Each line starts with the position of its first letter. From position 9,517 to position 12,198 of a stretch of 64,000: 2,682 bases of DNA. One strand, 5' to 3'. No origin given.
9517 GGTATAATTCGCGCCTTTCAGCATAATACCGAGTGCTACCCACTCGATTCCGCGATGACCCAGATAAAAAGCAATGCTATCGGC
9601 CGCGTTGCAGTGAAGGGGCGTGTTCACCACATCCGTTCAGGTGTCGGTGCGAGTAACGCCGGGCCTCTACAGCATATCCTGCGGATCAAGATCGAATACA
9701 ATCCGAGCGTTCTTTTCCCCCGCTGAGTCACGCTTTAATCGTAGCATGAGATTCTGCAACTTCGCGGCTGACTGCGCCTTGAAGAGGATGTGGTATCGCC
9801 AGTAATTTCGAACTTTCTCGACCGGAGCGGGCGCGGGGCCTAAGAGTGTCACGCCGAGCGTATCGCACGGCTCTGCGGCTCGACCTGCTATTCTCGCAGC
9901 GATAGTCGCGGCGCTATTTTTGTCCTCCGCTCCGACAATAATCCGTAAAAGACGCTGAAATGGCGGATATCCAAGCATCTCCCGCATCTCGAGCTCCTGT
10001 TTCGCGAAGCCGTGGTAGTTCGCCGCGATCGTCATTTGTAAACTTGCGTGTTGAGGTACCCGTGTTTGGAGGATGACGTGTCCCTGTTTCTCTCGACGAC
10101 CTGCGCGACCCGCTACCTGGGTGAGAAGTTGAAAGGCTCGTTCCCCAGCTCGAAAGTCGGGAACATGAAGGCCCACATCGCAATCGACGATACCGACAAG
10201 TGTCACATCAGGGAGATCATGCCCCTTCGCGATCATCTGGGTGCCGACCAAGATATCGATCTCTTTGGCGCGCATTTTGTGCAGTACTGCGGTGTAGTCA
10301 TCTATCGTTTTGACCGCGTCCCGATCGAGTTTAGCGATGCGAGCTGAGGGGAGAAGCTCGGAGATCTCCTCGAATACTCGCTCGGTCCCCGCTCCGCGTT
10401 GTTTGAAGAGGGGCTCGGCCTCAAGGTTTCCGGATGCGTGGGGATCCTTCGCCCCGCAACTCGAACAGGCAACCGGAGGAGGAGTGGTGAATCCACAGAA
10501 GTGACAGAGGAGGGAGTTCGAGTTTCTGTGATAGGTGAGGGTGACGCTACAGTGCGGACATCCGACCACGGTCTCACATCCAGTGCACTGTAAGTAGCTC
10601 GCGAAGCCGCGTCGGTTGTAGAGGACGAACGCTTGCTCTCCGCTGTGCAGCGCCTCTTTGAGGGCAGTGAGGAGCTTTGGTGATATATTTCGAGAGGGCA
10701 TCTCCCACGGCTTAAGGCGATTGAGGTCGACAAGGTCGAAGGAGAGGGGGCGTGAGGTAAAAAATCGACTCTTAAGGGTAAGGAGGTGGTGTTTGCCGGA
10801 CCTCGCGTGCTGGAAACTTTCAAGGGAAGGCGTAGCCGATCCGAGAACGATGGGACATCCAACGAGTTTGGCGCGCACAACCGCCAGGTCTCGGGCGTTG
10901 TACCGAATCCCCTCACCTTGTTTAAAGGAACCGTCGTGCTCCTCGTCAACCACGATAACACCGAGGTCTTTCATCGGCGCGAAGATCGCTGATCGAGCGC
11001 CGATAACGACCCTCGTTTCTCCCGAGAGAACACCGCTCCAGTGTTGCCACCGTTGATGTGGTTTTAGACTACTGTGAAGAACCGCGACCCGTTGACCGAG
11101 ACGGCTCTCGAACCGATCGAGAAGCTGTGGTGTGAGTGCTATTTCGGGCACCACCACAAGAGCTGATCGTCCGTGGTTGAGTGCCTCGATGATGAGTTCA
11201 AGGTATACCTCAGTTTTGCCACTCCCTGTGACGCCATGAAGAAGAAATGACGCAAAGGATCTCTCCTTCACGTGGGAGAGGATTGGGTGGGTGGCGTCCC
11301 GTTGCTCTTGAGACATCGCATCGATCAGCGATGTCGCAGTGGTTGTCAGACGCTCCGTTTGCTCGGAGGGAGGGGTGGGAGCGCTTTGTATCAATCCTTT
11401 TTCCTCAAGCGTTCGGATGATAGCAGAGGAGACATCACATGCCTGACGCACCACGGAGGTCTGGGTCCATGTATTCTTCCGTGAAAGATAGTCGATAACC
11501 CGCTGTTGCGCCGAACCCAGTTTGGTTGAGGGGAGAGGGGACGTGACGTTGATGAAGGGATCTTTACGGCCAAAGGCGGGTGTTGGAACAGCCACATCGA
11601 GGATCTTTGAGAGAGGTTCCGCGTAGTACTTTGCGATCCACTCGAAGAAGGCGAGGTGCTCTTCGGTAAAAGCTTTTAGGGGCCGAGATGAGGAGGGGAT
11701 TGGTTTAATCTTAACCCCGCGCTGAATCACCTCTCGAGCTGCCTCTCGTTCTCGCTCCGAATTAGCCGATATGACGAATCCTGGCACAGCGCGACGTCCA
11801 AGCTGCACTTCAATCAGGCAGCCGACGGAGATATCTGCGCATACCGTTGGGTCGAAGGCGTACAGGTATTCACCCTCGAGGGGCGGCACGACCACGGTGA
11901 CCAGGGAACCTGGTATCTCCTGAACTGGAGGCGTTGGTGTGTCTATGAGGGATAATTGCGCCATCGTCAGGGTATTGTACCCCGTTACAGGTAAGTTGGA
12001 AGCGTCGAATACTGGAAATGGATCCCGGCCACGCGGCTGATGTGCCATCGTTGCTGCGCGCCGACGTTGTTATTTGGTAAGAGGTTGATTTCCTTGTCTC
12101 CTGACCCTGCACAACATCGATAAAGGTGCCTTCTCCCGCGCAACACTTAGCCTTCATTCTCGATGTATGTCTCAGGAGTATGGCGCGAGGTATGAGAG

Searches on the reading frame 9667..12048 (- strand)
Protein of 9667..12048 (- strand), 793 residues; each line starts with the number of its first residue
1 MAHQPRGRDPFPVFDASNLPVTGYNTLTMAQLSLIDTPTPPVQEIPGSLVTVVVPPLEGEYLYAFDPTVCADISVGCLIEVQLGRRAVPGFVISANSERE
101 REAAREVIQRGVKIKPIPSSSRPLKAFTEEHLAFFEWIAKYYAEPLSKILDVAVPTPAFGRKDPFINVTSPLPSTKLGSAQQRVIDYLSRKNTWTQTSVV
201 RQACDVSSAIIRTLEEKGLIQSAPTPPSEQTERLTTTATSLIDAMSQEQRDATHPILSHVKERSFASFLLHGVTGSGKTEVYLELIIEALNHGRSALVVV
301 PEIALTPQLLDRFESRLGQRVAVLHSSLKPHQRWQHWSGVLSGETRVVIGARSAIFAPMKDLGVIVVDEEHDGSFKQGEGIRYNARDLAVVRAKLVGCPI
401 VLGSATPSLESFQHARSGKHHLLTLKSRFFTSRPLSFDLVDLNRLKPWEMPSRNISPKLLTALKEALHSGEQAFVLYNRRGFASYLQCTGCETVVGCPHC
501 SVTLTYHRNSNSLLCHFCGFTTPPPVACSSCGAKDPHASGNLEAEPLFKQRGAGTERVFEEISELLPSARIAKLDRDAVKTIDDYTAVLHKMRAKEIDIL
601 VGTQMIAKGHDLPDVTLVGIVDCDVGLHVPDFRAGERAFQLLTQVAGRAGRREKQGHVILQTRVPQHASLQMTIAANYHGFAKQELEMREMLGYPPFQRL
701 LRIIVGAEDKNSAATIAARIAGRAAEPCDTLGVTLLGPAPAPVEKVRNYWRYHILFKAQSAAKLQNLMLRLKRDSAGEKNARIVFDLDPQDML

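Call 111: search_protein_families(library=ncbifam, proteins=[window:9667-12048:-], max_evalue=0.00001)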
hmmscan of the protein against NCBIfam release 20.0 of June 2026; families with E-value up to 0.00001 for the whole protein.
window:9667-12048:- (793 aa): 27 families (the best 25 are shown)
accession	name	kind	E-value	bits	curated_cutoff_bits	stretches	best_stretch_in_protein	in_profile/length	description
NF004066.1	PRK05580.1-3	equivalog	3e-205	684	813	1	168-791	178-787/788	primosomal protein N'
NF004070.0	PRK05580.2-2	equivalog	1.2e-197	658.4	921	1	49-792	13-728/729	primosomal protein N'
NF004067.0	PRK05580.1-4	equivalog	6.9e-191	636.3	763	1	55-792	12-736/737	primosomal protein N'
TIGR00595.1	priA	equivalog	6e-179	595.9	230.35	1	269-789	1-508/509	replication restart helicase PriA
NF004071.0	PRK05580.2-3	equivalog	5.9e-167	556.8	1105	1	48-793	16-735/735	primosomal protein N'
NF004065.0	PRK05580.1-1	equivalog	1.9e-163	545.4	858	1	50-791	4-730/731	primosomal protein N'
NF004068.0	PRK05580.1-5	equivalog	7.5e-152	507.2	1249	1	181-793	197-795/795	primosomal protein N'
NF004069.0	PRK05580.2-1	equivalog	4.2e-136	454.9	767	1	233-789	100-608/612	primosomal protein N'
NF004072.0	PRK05580.2-4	equivalog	1.7e-130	436.3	1030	1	243-791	120-646/648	primosomal protein N'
NF011453.0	PRK14873.1-3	equivalog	4e-53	180.5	812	1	51-786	21-648/653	primosome assembly protein PriA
NF011452.0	PRK14873.1-2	equivalog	2.1e-41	141.9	980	1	287-777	220-676/708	primosomal protein N'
NF011454.0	PRK14873.1-4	equivalog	1.9e-39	135.5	951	1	177-775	71-617/651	primosomal protein N'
NF011455.0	PRK14873.1-5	equivalog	6.2e-39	133.8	969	1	53-700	21-581/675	primosomal protein N'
TIGR00643.1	recG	equivalog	5.5e-22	78.2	659.4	2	229-386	221-382/629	ATP-dependent DNA helicase RecG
TIGR00580.2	mfd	equivalog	4e-19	68.5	800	1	196-382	387-576/907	transcription-repair coupling factor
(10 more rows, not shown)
